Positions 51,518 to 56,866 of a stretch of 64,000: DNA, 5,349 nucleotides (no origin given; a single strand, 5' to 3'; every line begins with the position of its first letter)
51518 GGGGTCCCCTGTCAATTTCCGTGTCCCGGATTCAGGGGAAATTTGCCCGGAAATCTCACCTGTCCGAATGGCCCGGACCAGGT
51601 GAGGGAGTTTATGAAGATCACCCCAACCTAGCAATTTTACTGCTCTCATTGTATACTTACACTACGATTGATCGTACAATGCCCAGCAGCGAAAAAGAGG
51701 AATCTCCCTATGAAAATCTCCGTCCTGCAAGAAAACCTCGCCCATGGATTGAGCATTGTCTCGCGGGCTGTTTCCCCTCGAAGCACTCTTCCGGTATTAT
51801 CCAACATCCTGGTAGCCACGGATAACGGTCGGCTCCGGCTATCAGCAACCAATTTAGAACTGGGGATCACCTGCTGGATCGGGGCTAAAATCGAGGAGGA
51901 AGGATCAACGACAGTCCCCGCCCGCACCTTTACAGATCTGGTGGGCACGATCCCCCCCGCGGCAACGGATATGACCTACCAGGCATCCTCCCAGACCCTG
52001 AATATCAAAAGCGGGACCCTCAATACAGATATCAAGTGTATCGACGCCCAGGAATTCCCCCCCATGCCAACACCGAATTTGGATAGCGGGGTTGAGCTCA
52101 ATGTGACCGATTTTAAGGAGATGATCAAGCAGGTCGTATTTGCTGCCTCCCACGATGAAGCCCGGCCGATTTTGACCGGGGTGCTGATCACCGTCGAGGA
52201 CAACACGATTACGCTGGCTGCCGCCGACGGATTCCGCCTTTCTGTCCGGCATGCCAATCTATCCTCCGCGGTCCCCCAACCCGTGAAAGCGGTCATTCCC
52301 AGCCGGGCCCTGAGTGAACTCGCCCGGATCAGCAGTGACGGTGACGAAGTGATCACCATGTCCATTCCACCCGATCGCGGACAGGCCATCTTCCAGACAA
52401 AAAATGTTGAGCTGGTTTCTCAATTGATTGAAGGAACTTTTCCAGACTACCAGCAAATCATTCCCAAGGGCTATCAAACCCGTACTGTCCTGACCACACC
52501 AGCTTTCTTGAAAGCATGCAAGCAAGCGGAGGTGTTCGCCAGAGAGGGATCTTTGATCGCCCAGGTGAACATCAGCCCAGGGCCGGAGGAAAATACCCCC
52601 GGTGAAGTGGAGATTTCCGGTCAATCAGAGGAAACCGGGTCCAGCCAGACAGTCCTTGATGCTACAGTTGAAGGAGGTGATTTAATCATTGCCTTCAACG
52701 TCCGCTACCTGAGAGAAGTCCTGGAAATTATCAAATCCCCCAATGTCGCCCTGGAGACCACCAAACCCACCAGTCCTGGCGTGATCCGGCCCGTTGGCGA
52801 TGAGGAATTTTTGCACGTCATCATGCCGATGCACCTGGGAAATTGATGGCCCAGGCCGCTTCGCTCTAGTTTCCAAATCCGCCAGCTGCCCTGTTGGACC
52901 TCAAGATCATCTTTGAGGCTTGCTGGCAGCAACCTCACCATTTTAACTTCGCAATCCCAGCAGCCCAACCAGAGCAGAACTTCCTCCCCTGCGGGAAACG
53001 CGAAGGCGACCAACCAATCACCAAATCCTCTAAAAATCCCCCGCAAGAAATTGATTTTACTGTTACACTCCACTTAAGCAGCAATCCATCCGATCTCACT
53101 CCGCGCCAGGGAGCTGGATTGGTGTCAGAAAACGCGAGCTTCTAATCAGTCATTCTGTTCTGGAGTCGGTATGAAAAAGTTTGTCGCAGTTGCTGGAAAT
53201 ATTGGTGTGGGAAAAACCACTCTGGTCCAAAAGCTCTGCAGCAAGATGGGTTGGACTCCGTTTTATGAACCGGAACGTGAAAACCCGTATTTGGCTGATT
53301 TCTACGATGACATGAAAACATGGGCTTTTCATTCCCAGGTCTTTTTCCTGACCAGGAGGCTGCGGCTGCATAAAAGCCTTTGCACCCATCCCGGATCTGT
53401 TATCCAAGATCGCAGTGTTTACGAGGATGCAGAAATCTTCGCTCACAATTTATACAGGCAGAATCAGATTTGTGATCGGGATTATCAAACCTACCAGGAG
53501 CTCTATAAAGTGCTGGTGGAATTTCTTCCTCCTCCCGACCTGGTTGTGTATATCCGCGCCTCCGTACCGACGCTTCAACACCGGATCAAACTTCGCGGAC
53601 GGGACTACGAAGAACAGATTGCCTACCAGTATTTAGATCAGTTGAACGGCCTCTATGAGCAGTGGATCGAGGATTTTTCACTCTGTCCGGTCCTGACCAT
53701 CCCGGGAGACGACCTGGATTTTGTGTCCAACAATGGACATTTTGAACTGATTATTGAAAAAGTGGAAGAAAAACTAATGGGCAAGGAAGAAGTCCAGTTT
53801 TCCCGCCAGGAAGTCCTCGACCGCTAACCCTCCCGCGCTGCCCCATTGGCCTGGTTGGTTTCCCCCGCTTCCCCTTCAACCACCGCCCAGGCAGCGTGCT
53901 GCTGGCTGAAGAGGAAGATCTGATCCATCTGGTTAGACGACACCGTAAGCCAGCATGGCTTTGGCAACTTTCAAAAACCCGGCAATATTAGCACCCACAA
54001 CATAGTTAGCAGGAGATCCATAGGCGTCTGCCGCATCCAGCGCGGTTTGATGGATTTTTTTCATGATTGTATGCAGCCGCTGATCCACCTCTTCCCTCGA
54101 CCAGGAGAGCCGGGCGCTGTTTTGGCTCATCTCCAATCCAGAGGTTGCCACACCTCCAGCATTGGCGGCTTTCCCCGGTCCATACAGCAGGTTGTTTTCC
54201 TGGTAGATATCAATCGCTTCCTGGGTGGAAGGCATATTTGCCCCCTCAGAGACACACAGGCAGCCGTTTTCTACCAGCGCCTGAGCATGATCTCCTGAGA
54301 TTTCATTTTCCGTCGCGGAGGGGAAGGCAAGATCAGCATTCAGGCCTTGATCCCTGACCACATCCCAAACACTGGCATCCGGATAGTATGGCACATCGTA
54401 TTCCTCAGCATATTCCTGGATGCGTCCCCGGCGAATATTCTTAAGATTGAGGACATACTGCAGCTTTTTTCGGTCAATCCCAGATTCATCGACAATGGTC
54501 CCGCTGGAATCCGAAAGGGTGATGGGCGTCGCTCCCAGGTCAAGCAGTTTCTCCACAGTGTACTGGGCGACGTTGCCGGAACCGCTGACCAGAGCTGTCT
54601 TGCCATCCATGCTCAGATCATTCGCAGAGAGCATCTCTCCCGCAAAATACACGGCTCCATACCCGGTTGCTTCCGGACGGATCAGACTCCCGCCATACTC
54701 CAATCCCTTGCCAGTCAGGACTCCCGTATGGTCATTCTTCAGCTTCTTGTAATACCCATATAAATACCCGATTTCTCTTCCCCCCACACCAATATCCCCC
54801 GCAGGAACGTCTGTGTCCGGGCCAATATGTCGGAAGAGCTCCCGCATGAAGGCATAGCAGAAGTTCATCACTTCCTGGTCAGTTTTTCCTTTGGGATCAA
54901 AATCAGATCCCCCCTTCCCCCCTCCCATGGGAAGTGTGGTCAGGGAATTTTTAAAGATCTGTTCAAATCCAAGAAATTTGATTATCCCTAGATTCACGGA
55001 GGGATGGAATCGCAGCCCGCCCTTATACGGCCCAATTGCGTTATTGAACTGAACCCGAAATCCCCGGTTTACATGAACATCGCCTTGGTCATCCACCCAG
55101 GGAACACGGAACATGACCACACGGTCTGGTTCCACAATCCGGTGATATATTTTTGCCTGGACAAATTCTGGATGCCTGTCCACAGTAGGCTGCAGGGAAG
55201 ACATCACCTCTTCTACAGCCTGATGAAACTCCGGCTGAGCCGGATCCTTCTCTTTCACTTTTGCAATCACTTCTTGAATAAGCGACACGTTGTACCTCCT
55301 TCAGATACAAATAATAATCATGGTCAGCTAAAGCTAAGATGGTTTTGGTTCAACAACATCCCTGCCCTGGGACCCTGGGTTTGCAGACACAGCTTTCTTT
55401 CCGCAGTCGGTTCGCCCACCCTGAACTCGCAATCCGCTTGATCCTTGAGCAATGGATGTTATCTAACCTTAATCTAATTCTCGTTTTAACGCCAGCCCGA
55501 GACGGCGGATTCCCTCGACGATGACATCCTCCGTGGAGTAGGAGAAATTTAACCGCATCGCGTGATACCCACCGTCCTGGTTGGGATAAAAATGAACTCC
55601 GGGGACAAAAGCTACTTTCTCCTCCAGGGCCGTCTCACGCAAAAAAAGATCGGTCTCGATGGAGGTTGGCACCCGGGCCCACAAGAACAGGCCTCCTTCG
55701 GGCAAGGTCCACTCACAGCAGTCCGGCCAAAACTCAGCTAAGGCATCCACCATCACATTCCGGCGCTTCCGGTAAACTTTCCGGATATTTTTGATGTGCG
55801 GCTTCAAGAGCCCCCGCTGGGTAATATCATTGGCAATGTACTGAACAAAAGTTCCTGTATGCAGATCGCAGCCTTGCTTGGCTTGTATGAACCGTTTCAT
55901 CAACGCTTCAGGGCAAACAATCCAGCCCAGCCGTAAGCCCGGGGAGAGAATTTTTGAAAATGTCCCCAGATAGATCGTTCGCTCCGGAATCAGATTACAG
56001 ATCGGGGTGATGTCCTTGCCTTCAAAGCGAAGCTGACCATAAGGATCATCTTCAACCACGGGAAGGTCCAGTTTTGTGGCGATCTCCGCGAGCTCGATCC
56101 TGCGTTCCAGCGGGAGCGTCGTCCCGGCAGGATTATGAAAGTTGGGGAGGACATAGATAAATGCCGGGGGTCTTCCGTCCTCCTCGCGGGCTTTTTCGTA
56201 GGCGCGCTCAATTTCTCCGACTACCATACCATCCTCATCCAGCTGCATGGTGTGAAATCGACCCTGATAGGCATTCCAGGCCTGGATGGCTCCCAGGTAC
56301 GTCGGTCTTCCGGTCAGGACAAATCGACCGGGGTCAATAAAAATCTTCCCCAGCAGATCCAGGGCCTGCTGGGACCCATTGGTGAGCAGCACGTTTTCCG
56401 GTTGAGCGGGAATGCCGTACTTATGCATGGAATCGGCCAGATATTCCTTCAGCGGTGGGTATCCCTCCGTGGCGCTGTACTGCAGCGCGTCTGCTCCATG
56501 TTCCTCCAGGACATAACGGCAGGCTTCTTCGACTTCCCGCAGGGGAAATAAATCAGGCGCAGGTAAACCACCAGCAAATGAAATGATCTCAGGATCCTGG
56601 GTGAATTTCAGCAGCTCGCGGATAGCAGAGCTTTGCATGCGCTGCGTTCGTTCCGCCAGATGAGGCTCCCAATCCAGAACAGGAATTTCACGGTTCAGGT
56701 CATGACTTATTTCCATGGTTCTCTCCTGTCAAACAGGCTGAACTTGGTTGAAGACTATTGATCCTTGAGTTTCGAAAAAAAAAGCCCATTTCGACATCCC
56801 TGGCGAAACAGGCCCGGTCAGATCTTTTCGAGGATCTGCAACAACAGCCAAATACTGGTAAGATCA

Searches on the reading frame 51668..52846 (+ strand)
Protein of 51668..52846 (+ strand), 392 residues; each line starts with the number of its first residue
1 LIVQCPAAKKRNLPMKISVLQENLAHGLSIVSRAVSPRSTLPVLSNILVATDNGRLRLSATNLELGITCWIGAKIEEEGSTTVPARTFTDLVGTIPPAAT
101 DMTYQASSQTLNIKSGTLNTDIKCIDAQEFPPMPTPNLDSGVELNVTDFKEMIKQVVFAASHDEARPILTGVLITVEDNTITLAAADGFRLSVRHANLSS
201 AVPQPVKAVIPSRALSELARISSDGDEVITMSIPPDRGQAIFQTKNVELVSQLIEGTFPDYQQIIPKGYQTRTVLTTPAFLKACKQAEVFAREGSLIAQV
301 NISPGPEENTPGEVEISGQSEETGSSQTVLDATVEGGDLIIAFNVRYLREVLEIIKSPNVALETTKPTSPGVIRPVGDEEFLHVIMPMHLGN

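Call 8: search_protein_families(library=pfam, proteins=[window:51668-52846:+], max_evalue=0.0001)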
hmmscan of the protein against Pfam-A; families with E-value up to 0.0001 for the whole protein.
window:51668-52846:+ (392 aa): 3 families
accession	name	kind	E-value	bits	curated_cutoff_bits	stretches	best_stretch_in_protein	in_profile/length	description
PF02767.21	DNA_pol3_beta_2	-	1.6e-33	115.9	27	1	144-260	2-116/116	DNA polymerase III beta subunit, central domain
PF00712.24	DNA_pol3_beta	-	4.6e-25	88.5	24.4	1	15-133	1-119/120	DNA polymerase III beta subunit, N-terminal domain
PF02768.20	DNA_pol3_beta_3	-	2.1e-21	76.4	27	1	263-388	2-120/121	DNA polymerase III beta subunit, C-terminal domain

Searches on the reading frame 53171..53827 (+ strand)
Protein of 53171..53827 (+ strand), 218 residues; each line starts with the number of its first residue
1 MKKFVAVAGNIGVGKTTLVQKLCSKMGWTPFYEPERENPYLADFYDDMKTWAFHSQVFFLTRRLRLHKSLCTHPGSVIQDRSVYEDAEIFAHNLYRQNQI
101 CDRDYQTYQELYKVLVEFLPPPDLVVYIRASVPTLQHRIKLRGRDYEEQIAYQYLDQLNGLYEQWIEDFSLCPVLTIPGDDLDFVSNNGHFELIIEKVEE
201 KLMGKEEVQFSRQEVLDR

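Call 8: search_protein_families(library=pfam, proteins=[window:53171-53827:+], max_evalue=0.0001)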
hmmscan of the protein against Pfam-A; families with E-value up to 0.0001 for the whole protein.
window:53171-53827:+ (218 aa): 1 family
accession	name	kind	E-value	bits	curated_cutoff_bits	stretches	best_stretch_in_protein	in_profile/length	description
PF01712.25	dNK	-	1.7e-53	181.9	27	1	6-200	2-200/203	Deoxynucleoside kinase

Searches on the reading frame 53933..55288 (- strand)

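Call 8: search_protein_families(library=pfam, proteins=[window:53933-55288:-], max_evalue=0.0001)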
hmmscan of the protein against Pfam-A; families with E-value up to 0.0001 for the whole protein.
window:53933-55288:- (451 aa): 2 families
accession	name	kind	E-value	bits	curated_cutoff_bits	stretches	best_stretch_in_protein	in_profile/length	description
PF00208.27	ELFV_dehydrog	-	5.1e-84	282.2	23.4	1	199-449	1-241/241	Glutamate/Leucine/Phenylalanine/Valine dehydrogenase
PF02812.23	ELFV_dehydrog_N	-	6.8e-51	171.8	25.3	1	54-182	1-129/129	Glu/Leu/Phe/Val dehydrogenase, dimerisation domain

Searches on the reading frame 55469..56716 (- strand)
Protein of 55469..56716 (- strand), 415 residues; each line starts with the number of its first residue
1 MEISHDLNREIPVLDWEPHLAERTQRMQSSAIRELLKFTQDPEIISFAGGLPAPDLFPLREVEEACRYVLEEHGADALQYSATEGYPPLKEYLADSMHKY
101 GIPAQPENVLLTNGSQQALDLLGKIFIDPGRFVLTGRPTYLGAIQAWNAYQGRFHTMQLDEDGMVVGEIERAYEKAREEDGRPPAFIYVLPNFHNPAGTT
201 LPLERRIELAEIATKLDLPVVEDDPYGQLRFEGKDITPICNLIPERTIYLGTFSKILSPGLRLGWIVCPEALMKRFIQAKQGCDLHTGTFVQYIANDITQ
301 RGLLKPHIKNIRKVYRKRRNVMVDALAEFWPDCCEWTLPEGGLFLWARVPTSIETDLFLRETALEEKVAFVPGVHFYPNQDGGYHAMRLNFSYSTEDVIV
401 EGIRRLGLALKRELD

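Call 8: search_protein_families(library=pfam, proteins=[window:55469-56716:-], max_evalue=0.0001)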
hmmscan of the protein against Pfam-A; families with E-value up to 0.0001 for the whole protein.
window:55469-56716:- (415 aa): 2 families
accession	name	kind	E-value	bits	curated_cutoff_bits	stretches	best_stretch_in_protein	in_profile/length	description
PF00155.27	Aminotran_1_2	-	3.7e-35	122.2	19.7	1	62-398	22-353/361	Aminotransferase class I and II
PF12897.13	Asp_aminotransf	-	2.1e-05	24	27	1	156-345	150-345/421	Aspartate amino-transferase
